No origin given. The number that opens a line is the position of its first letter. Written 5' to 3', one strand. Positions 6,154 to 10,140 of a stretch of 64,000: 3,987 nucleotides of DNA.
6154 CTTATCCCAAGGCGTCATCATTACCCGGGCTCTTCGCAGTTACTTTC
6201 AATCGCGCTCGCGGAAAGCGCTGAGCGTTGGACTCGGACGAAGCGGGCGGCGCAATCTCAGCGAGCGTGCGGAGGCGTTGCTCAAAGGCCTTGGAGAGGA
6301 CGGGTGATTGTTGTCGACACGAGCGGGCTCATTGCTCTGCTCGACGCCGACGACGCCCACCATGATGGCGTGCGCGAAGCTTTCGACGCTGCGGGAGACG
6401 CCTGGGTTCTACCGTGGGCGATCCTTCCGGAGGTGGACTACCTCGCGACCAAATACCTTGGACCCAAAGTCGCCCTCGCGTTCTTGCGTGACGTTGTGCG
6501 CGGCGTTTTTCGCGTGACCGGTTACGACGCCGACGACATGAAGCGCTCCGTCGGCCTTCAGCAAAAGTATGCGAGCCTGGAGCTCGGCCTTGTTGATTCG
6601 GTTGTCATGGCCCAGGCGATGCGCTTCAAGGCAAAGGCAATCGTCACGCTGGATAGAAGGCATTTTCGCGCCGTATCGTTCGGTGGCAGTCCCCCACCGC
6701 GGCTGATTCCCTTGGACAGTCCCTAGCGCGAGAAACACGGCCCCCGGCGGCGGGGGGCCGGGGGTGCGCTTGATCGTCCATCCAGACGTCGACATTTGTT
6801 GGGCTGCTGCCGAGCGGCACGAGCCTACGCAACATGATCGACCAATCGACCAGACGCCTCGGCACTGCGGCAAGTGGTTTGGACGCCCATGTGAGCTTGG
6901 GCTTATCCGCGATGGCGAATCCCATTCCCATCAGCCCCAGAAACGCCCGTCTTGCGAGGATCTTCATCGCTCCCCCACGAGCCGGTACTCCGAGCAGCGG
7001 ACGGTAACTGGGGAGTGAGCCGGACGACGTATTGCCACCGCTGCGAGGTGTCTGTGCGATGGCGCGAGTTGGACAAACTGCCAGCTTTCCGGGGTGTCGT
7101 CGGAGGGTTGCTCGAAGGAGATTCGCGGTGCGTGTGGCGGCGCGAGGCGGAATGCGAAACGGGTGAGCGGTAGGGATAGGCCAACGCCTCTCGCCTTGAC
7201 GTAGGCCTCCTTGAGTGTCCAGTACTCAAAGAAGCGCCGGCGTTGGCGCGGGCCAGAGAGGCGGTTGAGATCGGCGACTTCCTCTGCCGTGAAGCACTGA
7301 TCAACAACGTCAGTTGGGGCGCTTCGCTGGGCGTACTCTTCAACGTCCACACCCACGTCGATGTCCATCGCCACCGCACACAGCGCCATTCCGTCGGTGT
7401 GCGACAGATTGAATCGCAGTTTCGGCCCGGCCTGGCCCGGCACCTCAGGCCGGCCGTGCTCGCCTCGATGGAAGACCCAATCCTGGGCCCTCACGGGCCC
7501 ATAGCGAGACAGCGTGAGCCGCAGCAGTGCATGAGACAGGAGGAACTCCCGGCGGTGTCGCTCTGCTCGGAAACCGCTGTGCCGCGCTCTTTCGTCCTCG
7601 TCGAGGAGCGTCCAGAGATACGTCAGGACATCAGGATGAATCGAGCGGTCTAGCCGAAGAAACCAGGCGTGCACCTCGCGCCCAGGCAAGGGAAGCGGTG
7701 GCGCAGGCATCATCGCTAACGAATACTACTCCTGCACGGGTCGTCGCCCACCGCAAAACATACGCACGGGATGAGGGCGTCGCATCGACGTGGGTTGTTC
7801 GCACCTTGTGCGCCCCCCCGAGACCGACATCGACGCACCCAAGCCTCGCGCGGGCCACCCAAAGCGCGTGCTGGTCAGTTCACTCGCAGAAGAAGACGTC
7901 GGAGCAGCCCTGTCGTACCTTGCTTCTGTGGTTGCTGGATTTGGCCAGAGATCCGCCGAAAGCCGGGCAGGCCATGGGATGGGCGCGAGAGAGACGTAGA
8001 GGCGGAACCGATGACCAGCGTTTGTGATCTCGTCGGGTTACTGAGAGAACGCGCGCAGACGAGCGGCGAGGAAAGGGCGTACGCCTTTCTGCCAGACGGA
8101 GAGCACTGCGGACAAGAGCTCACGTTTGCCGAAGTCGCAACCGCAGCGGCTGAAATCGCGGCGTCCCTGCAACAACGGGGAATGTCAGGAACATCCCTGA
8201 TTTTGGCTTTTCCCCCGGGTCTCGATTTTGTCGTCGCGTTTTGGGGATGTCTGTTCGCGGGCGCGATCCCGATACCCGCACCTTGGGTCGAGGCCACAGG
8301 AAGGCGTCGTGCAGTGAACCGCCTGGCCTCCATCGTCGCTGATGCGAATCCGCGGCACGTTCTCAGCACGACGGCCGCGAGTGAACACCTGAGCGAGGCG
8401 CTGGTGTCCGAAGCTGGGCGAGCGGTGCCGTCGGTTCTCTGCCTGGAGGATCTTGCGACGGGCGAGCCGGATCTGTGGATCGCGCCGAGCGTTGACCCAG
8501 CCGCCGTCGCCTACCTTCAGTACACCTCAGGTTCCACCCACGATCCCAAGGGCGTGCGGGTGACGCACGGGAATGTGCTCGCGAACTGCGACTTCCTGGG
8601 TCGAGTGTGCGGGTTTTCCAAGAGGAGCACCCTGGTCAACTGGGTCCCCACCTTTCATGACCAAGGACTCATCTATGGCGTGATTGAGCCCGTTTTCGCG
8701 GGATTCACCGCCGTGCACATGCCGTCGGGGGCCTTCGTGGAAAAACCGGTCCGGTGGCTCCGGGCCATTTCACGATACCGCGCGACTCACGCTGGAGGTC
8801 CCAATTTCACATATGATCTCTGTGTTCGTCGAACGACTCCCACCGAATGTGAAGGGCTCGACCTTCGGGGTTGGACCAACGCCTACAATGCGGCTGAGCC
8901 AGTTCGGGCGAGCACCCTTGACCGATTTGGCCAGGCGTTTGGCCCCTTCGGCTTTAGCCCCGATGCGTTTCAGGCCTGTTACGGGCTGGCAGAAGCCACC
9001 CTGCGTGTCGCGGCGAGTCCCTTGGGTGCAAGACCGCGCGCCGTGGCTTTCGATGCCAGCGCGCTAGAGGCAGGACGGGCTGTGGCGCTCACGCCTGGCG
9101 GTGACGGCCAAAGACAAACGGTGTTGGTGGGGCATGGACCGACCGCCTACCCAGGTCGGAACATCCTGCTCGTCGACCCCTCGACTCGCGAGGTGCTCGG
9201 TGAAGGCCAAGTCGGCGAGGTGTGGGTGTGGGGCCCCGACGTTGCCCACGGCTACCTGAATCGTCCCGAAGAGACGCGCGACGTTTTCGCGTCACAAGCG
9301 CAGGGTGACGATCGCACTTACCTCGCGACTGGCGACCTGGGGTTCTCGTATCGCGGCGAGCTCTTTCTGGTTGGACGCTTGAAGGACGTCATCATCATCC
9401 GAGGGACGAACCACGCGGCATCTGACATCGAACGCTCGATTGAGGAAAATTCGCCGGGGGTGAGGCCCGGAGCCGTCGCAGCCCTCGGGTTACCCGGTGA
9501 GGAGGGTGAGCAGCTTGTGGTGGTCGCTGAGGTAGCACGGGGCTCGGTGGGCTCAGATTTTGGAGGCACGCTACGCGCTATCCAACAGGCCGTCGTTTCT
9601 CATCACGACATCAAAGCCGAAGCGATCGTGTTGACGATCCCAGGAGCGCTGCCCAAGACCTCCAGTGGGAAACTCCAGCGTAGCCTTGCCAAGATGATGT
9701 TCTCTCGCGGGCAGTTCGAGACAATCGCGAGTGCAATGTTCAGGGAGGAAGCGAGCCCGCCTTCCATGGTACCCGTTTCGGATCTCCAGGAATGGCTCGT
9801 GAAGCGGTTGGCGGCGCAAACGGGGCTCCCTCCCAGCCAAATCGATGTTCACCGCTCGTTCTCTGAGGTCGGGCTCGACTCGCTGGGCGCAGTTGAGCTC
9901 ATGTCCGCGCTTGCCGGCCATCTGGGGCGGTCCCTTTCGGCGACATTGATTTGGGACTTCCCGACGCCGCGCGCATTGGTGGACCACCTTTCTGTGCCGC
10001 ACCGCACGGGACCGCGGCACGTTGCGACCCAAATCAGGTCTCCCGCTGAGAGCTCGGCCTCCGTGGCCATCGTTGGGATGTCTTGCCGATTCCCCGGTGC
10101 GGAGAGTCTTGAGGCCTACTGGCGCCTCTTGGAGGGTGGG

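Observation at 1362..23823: Class I lanthipeptide machinery co-operonic with a FAAL-ACP-KS-AT-KR-ACP-C megasynthase: candidate lipo-lanthipeptide (RiPP-PKS hybrid) pathway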

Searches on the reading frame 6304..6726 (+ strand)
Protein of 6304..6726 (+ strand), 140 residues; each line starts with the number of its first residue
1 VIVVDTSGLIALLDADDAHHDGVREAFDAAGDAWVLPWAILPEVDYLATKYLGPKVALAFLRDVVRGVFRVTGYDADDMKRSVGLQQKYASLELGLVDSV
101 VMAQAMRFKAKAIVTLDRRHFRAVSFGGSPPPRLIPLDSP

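Call 10: search_protein_families(library=pfam, proteins=[window:6304-6726:+], max_evalue=0.01)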
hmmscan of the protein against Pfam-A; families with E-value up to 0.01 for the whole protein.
window:6304-6726:+ (140 aa): 1 family
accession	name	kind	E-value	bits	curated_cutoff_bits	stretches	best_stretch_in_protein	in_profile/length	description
PF01850.27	PIN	-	9.5e-13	49.3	23.6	1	2-125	1-118/120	PIN domain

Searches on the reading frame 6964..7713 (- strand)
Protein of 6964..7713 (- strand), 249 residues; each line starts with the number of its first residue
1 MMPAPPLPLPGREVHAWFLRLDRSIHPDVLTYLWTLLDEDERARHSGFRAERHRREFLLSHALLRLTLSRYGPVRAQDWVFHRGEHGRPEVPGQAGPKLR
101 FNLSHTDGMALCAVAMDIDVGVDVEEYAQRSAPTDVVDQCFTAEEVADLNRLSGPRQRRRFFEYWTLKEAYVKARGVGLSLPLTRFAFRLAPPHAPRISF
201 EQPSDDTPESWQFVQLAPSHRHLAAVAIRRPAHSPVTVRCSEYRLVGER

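Call 6: search_protein_families(library=pfam, proteins=[window:6964-7713:-], max_evalue=0.01)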
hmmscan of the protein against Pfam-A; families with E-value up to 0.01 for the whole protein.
window:6964-7713:- (249 aa): 2 families
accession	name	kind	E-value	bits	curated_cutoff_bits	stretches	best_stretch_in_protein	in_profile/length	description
PF01648.25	ACPS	-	4.3e-20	72.2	25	1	120-225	2-109/111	4'-phosphopantetheinyl transferase superfamily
PF22624.1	AASDHPPT_N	-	7e-07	29.9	27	1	31-113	11-96/100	4'-phosphopantetheinyl transferase, N-terminal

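Call 11: search_protein_families(library=ncbifam, proteins=[window:6964-7713:-], max_evalue=0.01)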
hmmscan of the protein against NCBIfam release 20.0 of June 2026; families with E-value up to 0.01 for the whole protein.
window:6964-7713:- (249 aa): 6 families
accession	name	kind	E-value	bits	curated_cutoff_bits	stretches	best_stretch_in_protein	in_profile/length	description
NF042922.1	4PPT_HetI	equivalog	6.1e-37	127.2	370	1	7-229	12-225/235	4'-phosphopantetheinyl transferase HetI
NF047349.1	4PPT_AusB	equivalog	1.4e-13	50.8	225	1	42-183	26-156/205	aureusimine biosynthesis 4'-phosphopantetheinyl transferase AusB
NF007676.0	PRK10351.1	equivalog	4.3e-13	49.3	174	1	56-176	33-144/195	4'-phosphopantetheinyl transferase AcpT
TIGR00556.1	pantethn_trn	domain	5.9e-10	39.3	45.35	1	118-227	3-119/128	phosphopantetheine--protein transferase domain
NF000831.0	PRK00070.3-1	equivalog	0.0037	17.2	124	1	114-175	4-64/130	holo-ACP synthase AcpS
NF011253.0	PRK14659.1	equivalog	0.0054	17.3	156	1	136-180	26-71/123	holo-[acyl-carrier-protein] synthase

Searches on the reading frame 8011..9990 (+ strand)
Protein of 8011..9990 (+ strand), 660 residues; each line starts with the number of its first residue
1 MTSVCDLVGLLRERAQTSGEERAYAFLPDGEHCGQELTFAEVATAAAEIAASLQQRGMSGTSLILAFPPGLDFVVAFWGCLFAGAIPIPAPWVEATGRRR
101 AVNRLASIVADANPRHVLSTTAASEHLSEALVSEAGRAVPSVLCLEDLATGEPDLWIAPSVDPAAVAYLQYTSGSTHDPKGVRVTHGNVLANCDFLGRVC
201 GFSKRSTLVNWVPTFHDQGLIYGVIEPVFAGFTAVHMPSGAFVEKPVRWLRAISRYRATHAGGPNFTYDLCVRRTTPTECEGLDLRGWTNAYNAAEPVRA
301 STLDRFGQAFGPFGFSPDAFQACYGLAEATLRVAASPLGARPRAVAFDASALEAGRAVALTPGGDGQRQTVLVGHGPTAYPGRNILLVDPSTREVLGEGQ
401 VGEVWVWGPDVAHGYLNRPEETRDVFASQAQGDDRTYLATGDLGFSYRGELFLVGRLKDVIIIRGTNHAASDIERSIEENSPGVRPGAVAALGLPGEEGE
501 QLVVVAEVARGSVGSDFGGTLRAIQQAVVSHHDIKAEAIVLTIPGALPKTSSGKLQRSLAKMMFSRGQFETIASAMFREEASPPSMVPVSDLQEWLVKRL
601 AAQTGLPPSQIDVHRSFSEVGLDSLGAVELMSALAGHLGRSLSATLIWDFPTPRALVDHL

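Call 61: search_solved_structures(query=window:8011-9990:+, max_evalue=1e-10)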
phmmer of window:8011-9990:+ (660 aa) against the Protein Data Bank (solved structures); distinct sequences matched with E-value up to 1e-10: 92 (the best 60 are shown).
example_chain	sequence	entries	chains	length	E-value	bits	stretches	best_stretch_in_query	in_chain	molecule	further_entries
7r7g_A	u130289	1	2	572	1.9e-121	410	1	6-570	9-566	Polyketide synthase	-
7r7f_A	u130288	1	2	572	3.9e-121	408.9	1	6-570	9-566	Polyketide synthase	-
7r7e_A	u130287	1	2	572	6.2e-121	408.3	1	6-570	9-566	Polyketide synthase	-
3kxw_A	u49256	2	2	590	6.5e-100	338.8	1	6-561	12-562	Saframycin Mx1 synthetase B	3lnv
5d6j_A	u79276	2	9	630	1.3e-90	308.1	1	11-568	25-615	Acyl-CoA synthase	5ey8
5icr_A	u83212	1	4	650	1.5e-90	307.9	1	11-568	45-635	Acyl-CoA synthase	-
8hd4_A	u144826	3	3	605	2.1e-81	277.6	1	26-571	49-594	Long-chain-fatty-acid--AMP ligase FadD23 | Fatty-acid-CoA ligase FadD23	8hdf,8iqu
5ey9_A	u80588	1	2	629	2.6e-78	267.4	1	7-501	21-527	Long-chain-fatty-acid--AMP ligase FadD32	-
7wua_A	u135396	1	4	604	5.8e-78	266.3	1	37-564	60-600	Acyl-CoA synthase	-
5hm3_A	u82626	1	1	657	4.1e-76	260.2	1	7-502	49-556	Long-chain-fatty-acid--AMP ligase FadD32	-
5d6n_A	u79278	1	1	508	4.9e-70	240.1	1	11-457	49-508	Acyl-CoA synthase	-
3e53_A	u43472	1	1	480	2.1e-66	228.1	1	4-456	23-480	FATTY-ACID-CoA LIGASE FADD28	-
3t5a_A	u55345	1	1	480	2.6e-65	224.5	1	4-456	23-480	Long-chain-fatty-acid--AMP ligase FadD28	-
8hcz_A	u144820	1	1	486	5.6e-63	216.8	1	26-460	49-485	Long-chain-fatty-acid--AMP ligase FadD23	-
3pbk_A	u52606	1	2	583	1.4e-58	202.2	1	51-567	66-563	Fatty Acyl-Adenylate Ligase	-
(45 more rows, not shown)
